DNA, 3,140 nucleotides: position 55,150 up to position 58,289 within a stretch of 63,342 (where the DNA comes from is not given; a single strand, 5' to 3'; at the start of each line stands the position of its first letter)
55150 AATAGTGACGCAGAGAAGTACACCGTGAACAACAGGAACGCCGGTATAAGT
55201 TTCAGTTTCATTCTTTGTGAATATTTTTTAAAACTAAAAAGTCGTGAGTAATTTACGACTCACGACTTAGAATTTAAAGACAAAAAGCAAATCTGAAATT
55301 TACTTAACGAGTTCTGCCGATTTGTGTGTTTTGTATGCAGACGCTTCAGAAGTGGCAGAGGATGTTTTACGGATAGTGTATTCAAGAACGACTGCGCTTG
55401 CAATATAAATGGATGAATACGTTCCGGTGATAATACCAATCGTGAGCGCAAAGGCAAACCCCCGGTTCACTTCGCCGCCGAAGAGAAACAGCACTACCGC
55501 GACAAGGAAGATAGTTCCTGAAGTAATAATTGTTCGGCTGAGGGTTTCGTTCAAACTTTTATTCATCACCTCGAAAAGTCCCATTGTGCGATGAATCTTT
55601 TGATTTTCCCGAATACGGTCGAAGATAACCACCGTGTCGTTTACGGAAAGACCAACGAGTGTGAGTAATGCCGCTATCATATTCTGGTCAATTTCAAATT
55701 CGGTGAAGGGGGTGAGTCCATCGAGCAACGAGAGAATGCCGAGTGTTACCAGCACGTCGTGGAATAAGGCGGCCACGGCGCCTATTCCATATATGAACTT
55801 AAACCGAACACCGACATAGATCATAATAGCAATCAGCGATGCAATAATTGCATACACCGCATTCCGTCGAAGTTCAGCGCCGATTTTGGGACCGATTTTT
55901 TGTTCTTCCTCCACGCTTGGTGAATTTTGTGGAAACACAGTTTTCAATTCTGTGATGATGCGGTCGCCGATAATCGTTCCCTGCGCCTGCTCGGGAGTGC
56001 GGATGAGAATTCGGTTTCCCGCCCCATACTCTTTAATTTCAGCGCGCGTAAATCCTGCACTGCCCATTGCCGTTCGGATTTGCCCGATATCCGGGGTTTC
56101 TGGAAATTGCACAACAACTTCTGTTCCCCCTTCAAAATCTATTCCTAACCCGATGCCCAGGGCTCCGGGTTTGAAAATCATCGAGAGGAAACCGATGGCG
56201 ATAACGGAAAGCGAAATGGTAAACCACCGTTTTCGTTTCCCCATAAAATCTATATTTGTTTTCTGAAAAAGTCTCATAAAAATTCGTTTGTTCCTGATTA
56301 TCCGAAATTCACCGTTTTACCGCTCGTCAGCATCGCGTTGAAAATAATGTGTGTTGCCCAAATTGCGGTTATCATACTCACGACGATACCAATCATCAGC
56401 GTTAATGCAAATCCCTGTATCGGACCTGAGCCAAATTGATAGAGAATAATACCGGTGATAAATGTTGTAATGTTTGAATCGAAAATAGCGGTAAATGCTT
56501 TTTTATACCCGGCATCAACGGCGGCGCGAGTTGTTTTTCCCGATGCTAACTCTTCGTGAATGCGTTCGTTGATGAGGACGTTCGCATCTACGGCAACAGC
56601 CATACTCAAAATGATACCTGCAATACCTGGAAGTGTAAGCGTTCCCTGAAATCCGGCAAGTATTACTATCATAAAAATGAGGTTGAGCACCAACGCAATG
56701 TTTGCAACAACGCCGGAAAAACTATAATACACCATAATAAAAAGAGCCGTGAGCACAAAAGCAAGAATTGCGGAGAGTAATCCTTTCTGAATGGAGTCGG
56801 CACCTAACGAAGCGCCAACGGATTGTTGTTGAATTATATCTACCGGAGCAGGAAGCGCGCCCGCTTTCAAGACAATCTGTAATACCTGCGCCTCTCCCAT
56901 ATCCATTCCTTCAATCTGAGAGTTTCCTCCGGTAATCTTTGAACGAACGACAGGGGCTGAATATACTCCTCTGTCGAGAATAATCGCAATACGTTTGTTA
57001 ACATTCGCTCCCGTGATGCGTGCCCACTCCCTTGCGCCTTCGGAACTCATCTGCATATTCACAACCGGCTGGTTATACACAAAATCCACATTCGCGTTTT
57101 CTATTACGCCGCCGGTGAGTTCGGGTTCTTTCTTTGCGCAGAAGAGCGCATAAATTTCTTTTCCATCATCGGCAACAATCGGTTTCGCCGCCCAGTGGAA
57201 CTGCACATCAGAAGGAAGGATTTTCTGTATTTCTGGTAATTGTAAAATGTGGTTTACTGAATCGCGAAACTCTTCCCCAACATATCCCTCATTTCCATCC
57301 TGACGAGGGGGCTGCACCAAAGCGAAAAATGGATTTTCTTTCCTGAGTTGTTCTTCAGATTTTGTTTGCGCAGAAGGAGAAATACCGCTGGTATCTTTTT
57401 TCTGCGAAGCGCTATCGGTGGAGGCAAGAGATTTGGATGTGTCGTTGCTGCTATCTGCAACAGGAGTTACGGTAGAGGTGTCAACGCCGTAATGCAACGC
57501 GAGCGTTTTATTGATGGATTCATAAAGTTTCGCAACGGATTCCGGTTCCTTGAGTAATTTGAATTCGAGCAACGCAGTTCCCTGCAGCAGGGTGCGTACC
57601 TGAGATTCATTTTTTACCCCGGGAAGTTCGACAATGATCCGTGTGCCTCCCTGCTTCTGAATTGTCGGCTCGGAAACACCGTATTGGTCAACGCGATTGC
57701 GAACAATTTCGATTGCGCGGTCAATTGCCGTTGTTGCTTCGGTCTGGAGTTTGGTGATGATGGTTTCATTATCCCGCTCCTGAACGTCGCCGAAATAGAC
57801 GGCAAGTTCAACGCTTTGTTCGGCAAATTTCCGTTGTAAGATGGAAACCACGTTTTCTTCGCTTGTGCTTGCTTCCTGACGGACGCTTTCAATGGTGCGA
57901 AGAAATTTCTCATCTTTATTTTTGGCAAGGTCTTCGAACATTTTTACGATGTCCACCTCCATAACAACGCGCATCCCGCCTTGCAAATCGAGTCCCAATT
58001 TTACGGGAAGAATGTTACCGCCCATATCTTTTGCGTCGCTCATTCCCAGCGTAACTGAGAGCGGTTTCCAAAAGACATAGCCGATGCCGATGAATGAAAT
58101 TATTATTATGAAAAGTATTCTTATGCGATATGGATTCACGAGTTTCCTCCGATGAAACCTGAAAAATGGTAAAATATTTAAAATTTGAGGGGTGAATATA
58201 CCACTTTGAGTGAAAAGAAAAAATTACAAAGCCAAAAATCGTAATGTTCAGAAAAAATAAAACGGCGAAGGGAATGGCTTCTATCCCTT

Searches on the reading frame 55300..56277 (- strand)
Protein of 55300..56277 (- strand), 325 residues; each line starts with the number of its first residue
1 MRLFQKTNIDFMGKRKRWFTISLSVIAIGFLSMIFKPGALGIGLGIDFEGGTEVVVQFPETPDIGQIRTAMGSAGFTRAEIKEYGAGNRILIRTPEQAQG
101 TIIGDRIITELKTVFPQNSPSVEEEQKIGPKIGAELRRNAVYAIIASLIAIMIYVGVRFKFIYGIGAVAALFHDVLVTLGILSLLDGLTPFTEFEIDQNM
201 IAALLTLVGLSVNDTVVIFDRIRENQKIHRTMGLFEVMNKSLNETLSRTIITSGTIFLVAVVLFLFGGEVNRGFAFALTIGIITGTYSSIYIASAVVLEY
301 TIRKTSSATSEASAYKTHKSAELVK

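Call 15: search_protein_families(library=pfam, proteins=[window:55300-56277:-], max_evalue=0.00001)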
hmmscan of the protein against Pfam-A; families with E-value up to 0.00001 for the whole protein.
window:55300-56277:- (325 aa): 1 family
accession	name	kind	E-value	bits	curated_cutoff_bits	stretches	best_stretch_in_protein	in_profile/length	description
PF02355.23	SecD_SecF_C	-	3.3e-61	206.4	20.5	1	119-300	12-186/189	Protein export membrane protein SecD/SecF, C-terminal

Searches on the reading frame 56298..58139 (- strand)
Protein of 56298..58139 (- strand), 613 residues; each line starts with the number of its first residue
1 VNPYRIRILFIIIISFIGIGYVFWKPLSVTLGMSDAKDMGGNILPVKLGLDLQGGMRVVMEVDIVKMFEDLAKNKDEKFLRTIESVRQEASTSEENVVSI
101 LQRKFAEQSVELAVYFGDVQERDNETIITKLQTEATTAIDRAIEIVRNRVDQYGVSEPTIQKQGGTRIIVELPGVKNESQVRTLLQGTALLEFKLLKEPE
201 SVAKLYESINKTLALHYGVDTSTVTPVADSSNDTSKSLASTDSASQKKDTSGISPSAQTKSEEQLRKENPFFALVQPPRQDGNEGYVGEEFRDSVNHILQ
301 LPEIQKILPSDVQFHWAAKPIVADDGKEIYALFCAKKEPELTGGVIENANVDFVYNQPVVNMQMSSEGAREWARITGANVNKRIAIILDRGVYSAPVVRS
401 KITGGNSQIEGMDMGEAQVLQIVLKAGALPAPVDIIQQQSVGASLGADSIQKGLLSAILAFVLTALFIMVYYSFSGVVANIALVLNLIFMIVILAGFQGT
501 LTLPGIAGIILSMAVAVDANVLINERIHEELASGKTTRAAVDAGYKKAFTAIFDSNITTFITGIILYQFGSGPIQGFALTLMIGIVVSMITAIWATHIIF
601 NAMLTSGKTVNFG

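Call 15: search_protein_families(library=pfam, proteins=[window:56298-58139:-], max_evalue=0.00001)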
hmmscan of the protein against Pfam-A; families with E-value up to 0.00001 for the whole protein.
window:56298-58139:- (613 aa): 4 families
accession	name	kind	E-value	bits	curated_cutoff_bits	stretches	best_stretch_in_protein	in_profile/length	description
PF22599.2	SecDF_P1_head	-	2.3e-27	95.6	27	1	333-431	13-114/114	SecDF, P1 head subdomain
PF21760.3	SecD_1st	-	8e-25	86.5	27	1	139-197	1-59/60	Protein translocase subunit SecDF, P1 domain, N-terminal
PF02355.23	SecD_SecF_C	-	5.1e-14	52.6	20.5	1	434-600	14-183/189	Protein export membrane protein SecD/SecF, C-terminal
PF03176.21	MMPL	-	8.5e-06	25.4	20.5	0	457-592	158-291/333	MMPL family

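Call 82: find_homologous_proteins(query=window:56298-58139:-, max_evalue=1e-50)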
Query window:56298-58139:- (613 aa): 7961 proteins with E <= 1e-50 among 8000 candidates; the best 120 are listed.
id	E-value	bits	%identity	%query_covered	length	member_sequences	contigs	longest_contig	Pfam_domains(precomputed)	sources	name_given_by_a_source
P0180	0.0e+0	1324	100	100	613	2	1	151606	PF21760.4,PF03176.22,PF22599.3,PF02355.23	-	-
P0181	0.0e+0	1017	74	100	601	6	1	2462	PF21760.4,PF03176.22,PF22599.3,PF02355.23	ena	-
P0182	4.0e-298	1008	76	100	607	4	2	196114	PF21760.4,PF22599.3,PF02355.23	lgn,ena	-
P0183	8.6e-294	994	74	100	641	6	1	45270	PF21760.4,PF22599.3,PF02355.23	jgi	jgi:preprotein translocase subunit SecD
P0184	3.2e-249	847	64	100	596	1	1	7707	PF21760.4,PF22599.3,PF02355.23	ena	-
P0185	5.4e-249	846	64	100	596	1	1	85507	PF21760.4,PF22599.3,PF02355.23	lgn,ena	-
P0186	9.2e-249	845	64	100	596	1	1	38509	PF21760.4,PF22599.3,PF02355.23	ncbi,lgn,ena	-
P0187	4.5e-211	721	57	99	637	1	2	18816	PF21760.4,PF03176.22,PF22599.3,PF02355.23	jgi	-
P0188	8.2e-211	720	62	93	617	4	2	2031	PF21760.4,PF22599.3,PF02355.23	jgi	jgi:SecD/SecF fusion protein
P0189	1.0e-210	719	61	93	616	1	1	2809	PF21760.4,PF03176.22,PF22599.3,PF02355.23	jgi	jgi:SecD/SecF fusion protein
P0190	1.2e-210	719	57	99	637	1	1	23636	PF21760.4,PF03176.22,PF22599.3,PF02355.23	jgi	-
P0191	6.2e-210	717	58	95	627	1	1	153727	PF21760.4,PF22599.3,PF02355.23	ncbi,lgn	-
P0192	5.1e-209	714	61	93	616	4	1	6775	PF21760.4,PF03176.22,PF22599.3,PF02355.23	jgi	jgi:preprotein translocase subunit SecD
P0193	1.1e-208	713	56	100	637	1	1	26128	PF21760.4,PF03176.22,PF22599.3,PF02355.23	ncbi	-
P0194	1.5e-208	712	60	93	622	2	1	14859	PF21760.4,PF03176.22,PF22599.3,PF02355.23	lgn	-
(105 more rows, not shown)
